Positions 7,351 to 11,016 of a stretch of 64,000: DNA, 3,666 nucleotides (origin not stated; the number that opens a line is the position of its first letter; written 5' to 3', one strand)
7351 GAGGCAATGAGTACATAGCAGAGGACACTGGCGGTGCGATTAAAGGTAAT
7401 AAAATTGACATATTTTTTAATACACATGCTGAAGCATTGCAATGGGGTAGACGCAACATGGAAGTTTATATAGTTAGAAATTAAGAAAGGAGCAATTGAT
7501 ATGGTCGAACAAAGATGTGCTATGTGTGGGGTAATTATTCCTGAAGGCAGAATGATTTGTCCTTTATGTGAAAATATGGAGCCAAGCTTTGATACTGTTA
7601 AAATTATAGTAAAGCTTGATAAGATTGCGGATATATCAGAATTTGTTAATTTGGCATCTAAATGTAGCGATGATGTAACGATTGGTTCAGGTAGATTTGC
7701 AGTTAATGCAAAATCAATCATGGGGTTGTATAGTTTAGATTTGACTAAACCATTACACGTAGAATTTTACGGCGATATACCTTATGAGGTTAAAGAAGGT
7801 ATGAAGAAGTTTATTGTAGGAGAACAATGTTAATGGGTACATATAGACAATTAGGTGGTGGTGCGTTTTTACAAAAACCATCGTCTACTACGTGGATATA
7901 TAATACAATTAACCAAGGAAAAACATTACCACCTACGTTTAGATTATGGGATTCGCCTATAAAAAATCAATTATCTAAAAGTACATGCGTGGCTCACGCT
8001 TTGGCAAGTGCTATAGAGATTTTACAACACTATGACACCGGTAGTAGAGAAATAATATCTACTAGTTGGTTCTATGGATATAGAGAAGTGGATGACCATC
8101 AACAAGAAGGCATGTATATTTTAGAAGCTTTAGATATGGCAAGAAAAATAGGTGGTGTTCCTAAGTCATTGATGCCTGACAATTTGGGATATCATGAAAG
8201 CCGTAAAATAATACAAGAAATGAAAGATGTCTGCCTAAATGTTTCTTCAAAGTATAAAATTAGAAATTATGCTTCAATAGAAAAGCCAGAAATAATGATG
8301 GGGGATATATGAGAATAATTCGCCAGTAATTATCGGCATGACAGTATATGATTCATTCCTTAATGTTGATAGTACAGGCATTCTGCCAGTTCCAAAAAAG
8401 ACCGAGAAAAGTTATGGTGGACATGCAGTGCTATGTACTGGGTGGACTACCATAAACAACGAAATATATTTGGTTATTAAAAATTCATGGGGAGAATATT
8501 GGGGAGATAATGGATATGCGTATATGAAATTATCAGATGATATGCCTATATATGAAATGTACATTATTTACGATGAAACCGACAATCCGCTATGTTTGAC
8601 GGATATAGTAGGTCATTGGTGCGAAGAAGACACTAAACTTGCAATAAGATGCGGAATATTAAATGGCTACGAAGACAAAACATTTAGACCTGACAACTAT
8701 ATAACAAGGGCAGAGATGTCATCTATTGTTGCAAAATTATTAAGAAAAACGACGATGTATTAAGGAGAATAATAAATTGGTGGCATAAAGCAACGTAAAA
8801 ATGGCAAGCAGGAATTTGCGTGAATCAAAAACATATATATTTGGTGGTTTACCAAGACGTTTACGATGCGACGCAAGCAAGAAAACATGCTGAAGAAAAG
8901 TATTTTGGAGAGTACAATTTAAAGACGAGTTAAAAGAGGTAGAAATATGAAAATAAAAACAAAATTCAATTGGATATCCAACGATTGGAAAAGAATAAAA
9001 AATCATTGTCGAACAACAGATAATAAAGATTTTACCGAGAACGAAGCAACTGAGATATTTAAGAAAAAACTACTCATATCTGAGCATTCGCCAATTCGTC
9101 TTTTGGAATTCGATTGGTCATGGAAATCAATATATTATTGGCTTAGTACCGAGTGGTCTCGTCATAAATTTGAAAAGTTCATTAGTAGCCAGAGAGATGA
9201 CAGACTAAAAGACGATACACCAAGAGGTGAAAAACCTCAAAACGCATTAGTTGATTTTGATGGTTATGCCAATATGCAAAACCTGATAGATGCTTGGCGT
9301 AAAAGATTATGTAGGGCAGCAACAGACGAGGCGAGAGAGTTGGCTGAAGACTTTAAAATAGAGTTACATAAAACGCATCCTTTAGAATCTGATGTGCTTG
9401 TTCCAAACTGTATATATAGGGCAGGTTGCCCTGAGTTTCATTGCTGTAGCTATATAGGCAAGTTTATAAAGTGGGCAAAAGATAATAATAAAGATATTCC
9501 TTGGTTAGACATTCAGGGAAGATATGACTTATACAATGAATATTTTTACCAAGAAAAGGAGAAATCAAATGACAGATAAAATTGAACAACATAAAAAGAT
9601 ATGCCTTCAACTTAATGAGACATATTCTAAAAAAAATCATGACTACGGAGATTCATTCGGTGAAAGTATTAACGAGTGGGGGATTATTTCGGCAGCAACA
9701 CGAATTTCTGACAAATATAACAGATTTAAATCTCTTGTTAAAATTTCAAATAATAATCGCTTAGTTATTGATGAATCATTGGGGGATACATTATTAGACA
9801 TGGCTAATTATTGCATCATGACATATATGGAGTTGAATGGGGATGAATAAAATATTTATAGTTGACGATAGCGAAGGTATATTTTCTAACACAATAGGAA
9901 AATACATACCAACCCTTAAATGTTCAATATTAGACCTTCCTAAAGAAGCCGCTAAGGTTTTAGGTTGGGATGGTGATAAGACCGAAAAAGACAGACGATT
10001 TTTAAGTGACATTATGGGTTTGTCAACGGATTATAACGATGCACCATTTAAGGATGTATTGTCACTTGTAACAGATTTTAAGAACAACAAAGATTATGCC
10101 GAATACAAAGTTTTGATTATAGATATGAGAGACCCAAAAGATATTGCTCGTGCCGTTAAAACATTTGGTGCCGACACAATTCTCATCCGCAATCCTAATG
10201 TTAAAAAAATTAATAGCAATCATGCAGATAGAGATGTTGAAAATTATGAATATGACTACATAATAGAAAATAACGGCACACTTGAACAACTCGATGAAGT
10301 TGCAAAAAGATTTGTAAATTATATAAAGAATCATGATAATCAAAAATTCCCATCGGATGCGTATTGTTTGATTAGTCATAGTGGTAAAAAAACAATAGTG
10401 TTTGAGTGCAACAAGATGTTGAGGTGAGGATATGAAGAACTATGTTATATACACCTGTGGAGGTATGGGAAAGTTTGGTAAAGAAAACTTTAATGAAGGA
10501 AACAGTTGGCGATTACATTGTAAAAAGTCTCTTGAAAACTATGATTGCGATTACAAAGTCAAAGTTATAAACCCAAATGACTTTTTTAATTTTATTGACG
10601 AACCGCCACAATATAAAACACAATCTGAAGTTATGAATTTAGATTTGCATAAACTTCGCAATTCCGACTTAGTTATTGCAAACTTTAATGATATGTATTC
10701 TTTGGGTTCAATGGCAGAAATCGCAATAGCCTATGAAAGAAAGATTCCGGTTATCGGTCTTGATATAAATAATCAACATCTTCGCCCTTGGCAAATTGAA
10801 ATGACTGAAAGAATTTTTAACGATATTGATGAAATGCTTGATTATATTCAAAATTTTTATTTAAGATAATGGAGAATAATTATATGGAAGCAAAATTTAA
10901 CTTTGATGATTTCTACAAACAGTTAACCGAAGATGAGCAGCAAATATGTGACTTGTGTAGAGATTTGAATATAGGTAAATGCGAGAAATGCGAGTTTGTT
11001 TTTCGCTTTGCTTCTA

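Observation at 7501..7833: Phage-encoded zinc-ribbon-HPr/Crh-like protein that keeps the HprK target serine but has no His15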

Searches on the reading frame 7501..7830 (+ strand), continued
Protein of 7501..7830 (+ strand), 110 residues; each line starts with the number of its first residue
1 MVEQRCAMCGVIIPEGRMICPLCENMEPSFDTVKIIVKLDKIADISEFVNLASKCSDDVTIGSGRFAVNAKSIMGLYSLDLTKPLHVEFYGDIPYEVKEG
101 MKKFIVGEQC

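Call 71: search_protein_families(library=phrogs, proteins=[L086:1689-2837:+, L086:2845-6015:+, L086:5985-6602:+, L086:8953-9903:+, L087:6991-7509:+, L087:8427-9158:+, L087:9173-9853:+, L087:9850-10428:+, L087:10897-11439:+, L087:11468-13726:+], max_evalue=0.00001)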
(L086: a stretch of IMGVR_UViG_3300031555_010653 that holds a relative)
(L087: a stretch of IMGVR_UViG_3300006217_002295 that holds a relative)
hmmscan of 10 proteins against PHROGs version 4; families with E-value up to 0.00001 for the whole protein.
L086:1689-2837:+ (383 aa): 5 families
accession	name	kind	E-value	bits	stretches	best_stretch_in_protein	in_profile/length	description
phrog_239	-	DNA, RNA and nucleotide metabolism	3.3e-38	133.2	1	72-360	334-620/801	DNA primase/helicase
phrog_5482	-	unknown function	6.9e-27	95.1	1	72-346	25-301/341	-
phrog_19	-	DNA, RNA and nucleotide metabolism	4.3e-24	86.3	1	69-298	322-552/621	DnaB-like replicative helicase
phrog_243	-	DNA, RNA and nucleotide metabolism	8.7e-16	58.7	1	78-321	21-242/273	DnaB-like replicative helicase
phrog_18375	-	DNA, RNA and nucleotide metabolism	1.9e-06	27.5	1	33-291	330-580/644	DNA primase/helicase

L086:2845-6015:+ (1057 aa): 9 families
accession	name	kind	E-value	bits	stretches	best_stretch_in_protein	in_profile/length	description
phrog_405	-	DNA, RNA and nucleotide metabolism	1.5e-198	663.3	1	1-1015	41-1037/1190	DNA polymerase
phrog_11165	-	DNA, RNA and nucleotide metabolism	1.6e-50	173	1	312-845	37-582/782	DNA polymerase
phrog_7513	-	unknown function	2.9e-39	136.2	1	2-294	9-323/461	-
phrog_12219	-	DNA, RNA and nucleotide metabolism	6.6e-39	134.8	1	395-916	3-559/823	DNA polymerase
phrog_21652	-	DNA, RNA and nucleotide metabolism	2e-29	103.6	1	359-711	37-429/476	DNA polymerase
phrog_11119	-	DNA, RNA and nucleotide metabolism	1.8e-28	100.9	1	770-996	2-216/299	DNA polymerase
phrog_13169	-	DNA, RNA and nucleotide metabolism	4.8e-16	59.6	1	319-393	342-416/463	DNA polymerase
phrog_4335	-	unknown function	3.8e-11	43.8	1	730-841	23-132/421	-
phrog_11127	-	DNA, RNA and nucleotide metabolism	2.3e-06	28.7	1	259-386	41-170/171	DNA polymerase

L086:5985-6602:+ (206 aa): 2 families
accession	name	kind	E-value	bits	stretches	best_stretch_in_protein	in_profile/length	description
phrog_28876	-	other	3.3e-40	139.2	1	28-205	16-196/435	metal-dependent phosphohydrolase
phrog_5889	-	unknown function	7.7e-34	118.1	1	17-199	18-193/242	-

L086:8953-9903:+ (317 aa): 6 families
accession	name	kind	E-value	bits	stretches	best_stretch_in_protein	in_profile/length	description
phrog_374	-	DNA, RNA and nucleotide metabolism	1.3e-38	134.2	2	69-313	198-418/617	HNH endonuclease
phrog_99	-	DNA, RNA and nucleotide metabolism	1.3e-31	111.6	1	149-308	109-266/383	HNH endonuclease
phrog_4578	-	DNA, RNA and nucleotide metabolism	8.4e-23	81.7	1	215-311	27-124/130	HNH endonuclease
phrog_3593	-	DNA, RNA and nucleotide metabolism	2.7e-11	44.5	1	187-290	76-185/210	HNH endonuclease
phrog_13470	-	DNA, RNA and nucleotide metabolism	2.8e-09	38.3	1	242-304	82-145/152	HNH endonuclease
phrog_36769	-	unknown function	1e-06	29.4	1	195-303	233-350/367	-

L087:6991-7509:+ (173 aa): 2 families
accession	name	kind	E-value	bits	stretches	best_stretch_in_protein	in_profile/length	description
phrog_3869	-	DNA, RNA and nucleotide metabolism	3.5e-43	149.1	2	3-96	57-157/656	NAD-dependent DNA ligase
phrog_3359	-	DNA, RNA and nucleotide metabolism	9.6e-18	65.5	1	16-93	43-121/325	NAD-dependent DNA ligase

L087:8427-9158:+ (244 aa): 1 family
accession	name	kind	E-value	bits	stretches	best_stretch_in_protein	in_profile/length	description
phrog_14642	-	lysis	1.7e-10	41.8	1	134-225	99-196/215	endolysin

L087:9173-9853:+ (227 aa): 1 family
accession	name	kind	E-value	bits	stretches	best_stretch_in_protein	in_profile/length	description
phrog_85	-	DNA, RNA and nucleotide metabolism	2.1e-11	44.1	1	25-202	398-583/866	thymidylate synthase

L087:9850-10428:+ (193 aa): 1 family
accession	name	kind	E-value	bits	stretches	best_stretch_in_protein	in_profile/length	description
phrog_1815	-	other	2e-38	133.6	1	2-181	6-180/197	guanylate kinase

L087:10897-11439:+ (181 aa): 1 family
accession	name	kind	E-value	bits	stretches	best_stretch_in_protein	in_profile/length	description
phrog_2107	-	other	3.5e-12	47.4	1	1-158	3-180/201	thymidylate kinase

L087:11468-13726:+ (753 aa): 4 families
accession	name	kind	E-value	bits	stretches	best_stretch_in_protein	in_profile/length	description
phrog_487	-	moron, auxiliary metabolic gene and host takeover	1.1e-198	662.8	1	1-743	3-715/718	NrdD-like anaerobic ribonucleotide reductase large subunit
phrog_4218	-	DNA, RNA and nucleotide metabolism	9.1e-99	331.7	1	399-740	8-332/333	anaerobic ribonucleoside reductase large subunit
phrog_26446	-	DNA, RNA and nucleotide metabolism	1.1e-32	114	2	570-686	226-349/761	anaerobic ribonucleoside reductase large subunit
phrog_29160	-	DNA, RNA and nucleotide metabolism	1.7e-23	84.5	1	579-721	3-132/158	anaerobic ribonucleoside reductase large subunit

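Call 72: search_protein_families(library=pfam, proteins=[L063:9573-10010:+, L063:10222-10761:+, L063:10774-11673:+, L063:11704-12201:+, L063:12205-12834:+, L050:5866-6327:+, L050:5493-5885:+, L087:8427-9158:+, L083:7506-7949:+, L083:8587-9609:+], max_evalue=0.001)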
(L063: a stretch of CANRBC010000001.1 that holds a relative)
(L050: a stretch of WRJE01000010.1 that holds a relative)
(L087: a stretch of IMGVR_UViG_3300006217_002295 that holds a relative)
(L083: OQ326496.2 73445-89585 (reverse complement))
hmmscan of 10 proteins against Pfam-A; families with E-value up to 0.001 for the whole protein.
L063:9573-10010:+ (146 aa): 0 families

L063:10222-10761:+ (180 aa): 1 family
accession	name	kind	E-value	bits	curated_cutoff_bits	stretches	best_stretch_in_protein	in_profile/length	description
PF25680.1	Mom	-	7.1e-07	29.5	27.1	1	36-150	2-130/202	Mom protein family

L063:10774-11673:+ (300 aa): 4 families
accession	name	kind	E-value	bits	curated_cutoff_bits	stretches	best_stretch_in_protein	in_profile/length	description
PF24963.1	DUF7768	-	1.5e-06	28.9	26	1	197-290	2-96/98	Domain of unknown function (DUF7768)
PF13238.12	AAA_18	-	8.8e-06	26.6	29.4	1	11-133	2-116/128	AAA domain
PF00625.27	Guanylate_kin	-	1.8e-05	24.9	25.2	1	7-85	3-87/182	Guanylate kinase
PF14359.12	DUF4406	-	0.00038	21.2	22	1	240-285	40-85/91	Domain of unknown function (DUF4406)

L063:11704-12201:+ (166 aa): 0 families

L063:12205-12834:+ (210 aa): 0 families

L050:5866-6327:+ (154 aa): 0 families

L050:5493-5885:+ (131 aa): 1 family
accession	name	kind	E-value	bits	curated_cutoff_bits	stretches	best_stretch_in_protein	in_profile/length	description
PF01797.21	Y1_Tnp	-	1.3e-31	109.7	23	1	11-130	3-119/121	Transposase IS200 like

L087:8427-9158:+ (244 aa): 1 family
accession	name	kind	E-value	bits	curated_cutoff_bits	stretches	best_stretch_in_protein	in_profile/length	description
PF07486.17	Hydrolase_2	-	1.1e-11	45.7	27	1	154-243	4-100/100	Cell Wall Hydrolase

L083:7506-7949:+ (148 aa): 1 family
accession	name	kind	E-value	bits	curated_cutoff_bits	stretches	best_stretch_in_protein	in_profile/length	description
PF07486.17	Hydrolase_2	-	2.7e-15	57.2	27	1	54-145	1-99/100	Cell Wall Hydrolase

L083:8587-9609:+ (341 aa): 0 families

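Call 81: fold_search(model_id=the predicted structure, library=viral)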
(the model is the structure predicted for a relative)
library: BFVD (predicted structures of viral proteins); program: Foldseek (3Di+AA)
matches with E <= 10: 258; with E <= 0.001: 1
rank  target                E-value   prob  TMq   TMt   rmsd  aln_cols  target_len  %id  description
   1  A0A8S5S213            5.1e-05  1.00  0.54  0.68   3.0        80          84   31  PTS HPr component phosphorylation site [Siphoviridae sp. ctCIv11]
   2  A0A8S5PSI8            1.7e-03  1.00  0.53  0.69   3.4        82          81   28  Catabolite control protein A [Siphoviridae sp. ct96x5]
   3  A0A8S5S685            1.1e-02  0.72  0.23  0.17  11.6       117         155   21  DNA-directed RNA polymerase [Caudovirales sp. ctaix4]
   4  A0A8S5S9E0            5.5e-02  0.93  0.43  0.51   4.0        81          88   17  HPr domain-containing protein [Phage sp. ctGns7]
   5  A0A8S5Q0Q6            1.6e-01  1.00  0.20  0.17   0.4        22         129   50  Zinc binding protein [Siphoviridae sp. ctR5S1]
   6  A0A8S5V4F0            2.1e-01  1.00  0.20  0.42   0.7        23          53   61  Zinc-ribbon domain protein [Myoviridae sp. ctKkB1]
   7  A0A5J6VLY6            2.4e-01  0.15  0.30  0.27  11.3       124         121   11  RRM domain-containing protein [Megaviridae environmental sample]
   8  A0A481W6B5            2.8e-01  0.41  0.37  0.40   7.0        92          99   18  Uncharacterized protein [Fusobacterium phage Fnu1]
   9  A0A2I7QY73            2.9e-01  0.23  0.34  0.18   9.1        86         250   16  (no name in the UniProt tables at hand)
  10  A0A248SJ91            3.1e-01  0.35  0.35  0.17   4.8        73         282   14  (no name in the UniProt tables at hand)
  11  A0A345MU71            3.8e-01  0.18  0.31  0.16   5.8        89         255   19  (no name in the UniProt tables at hand)
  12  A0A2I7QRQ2            4.1e-01  0.15  0.34  0.29  11.8        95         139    9  (no name in the UniProt tables at hand)
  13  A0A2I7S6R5            4.1e-01  0.11  0.28  0.20  14.9       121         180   15  (no name in the UniProt tables at hand)
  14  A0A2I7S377            4.3e-01  0.13  0.29  0.21  11.0        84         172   15  (no name in the UniProt tables at hand)
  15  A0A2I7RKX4            4.9e-01  0.23  0.35  0.23   7.3        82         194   17  (no name in the UniProt tables at hand)
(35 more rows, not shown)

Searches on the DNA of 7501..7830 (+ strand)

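Call 67: search_rna_families(sources=[L009, L012, L024, L034, L046, L051, L065], threshold=gathering)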
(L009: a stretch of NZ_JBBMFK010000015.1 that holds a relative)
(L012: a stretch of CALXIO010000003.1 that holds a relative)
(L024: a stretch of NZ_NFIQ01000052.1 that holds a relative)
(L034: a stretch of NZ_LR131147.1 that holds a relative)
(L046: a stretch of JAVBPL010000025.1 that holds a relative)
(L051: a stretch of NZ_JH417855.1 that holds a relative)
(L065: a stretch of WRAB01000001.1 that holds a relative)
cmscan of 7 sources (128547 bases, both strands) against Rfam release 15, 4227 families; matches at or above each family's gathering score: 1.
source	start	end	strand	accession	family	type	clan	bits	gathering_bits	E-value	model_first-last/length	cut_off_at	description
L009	16633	16724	-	RF01852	tRNA-Sec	Gene; tRNA;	CL00001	72.1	47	1.7e-12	1-91/91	no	Selenocysteine transfer RNA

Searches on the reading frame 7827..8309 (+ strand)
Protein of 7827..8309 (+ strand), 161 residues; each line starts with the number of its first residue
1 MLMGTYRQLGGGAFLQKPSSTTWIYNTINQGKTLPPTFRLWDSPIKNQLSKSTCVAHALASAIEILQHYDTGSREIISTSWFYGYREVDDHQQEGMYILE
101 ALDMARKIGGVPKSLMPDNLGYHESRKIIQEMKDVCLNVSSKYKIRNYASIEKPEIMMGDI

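Call 10: search_protein_families(library=pfam, proteins=[window:7827-8309:+], max_evalue=0.01)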
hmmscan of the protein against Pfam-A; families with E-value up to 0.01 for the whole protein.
window:7827-8309:+ (161 aa): 0 families

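Call 40: search_protein_families(library=phrogs, proteins=[window:7827-8309:+], max_evalue=0.001)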
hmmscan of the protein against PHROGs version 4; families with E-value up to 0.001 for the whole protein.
window:7827-8309:+ (161 aa): 1 family
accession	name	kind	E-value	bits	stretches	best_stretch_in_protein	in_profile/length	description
phrog_16701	-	other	5e-05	23.8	1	29-119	22-110/234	peptidase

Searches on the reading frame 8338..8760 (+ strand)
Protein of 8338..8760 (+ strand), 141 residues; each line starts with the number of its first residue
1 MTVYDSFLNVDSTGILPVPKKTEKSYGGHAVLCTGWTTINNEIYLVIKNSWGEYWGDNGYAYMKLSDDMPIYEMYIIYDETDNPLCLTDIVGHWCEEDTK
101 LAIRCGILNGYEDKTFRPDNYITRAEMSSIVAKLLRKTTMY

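Call 10: search_protein_families(library=pfam, proteins=[window:8338-8760:+], max_evalue=0.01)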
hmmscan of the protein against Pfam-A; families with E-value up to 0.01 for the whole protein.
window:8338-8760:+ (141 aa): 2 families
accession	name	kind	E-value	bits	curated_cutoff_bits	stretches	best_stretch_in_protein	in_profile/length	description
PF00112.29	Peptidase_C1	-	2.4e-11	44.6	20.7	1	12-67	152-206/220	Papain family cysteine protease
PF00395.25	SLH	-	2.4e-10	40.6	20.8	1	88-127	3-43/44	S-layer homology domain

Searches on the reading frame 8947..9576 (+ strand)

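Call 10: search_protein_families(library=pfam, proteins=[window:8947-9576:+], max_evalue=0.01)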
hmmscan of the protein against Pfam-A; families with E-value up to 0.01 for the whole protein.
window:8947-9576:+ (210 aa): 1 family
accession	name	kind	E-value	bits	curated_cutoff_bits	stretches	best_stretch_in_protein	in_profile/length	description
PF02511.20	Thy1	-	7.7e-05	23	24.8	1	108-145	153-190/191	Thymidylate synthase complementing protein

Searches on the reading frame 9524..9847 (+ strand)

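Call 11: search_protein_families(library=pfam, proteins=[window:9524-9847:+], max_evalue=0.01)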
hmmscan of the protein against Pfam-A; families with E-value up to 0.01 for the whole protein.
window:9524-9847:+ (108 aa): 2 families
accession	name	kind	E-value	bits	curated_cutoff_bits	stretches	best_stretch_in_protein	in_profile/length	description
PF07659.16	DUF1599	-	2.9e-11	44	25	1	37-104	1-61/61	Nucleotide modification associated domain 1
PF10455.14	BAR_2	-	0.00027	20.7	25.4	1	16-78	36-93/286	Bin/amphiphysin/Rvs domain for vesicular trafficking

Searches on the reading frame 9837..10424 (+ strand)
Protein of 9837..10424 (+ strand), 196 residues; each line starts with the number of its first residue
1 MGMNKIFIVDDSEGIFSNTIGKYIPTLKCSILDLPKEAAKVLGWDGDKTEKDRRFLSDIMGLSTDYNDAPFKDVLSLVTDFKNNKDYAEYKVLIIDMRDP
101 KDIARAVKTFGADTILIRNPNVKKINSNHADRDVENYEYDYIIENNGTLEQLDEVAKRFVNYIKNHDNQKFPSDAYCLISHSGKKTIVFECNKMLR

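Call 11: search_protein_families(library=pfam, proteins=[window:9837-10424:+], max_evalue=0.01)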
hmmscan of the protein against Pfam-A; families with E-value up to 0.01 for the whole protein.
window:9837-10424:+ (196 aa): 1 family
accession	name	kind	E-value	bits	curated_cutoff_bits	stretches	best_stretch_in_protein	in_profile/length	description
PF21448.3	DNMK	-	0.0001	22.4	27.1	1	79-153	157-230/232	Deoxynucleotide monophosphate kinase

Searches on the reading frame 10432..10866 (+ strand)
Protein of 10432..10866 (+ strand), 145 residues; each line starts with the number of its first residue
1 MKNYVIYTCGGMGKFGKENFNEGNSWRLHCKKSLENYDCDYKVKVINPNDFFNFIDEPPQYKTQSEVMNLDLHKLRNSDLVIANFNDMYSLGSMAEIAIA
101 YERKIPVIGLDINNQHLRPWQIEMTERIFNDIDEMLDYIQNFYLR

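Call 11: search_protein_families(library=pfam, proteins=[window:10432-10866:+], max_evalue=0.01)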
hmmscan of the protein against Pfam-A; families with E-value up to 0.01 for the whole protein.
window:10432-10866:+ (145 aa): 2 families
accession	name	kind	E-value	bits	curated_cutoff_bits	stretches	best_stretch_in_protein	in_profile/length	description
PF05014.21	Nuc_deoxyrib_tr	-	2.8e-06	27.9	28.8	1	31-117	21-103/117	Nucleoside 2-deoxyribosyltransferase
PF15891.11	Nuc_deoxyri_tr2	-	9.9e-06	26.3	30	1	22-110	14-101/105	Nucleoside 2-deoxyribosyltransferase like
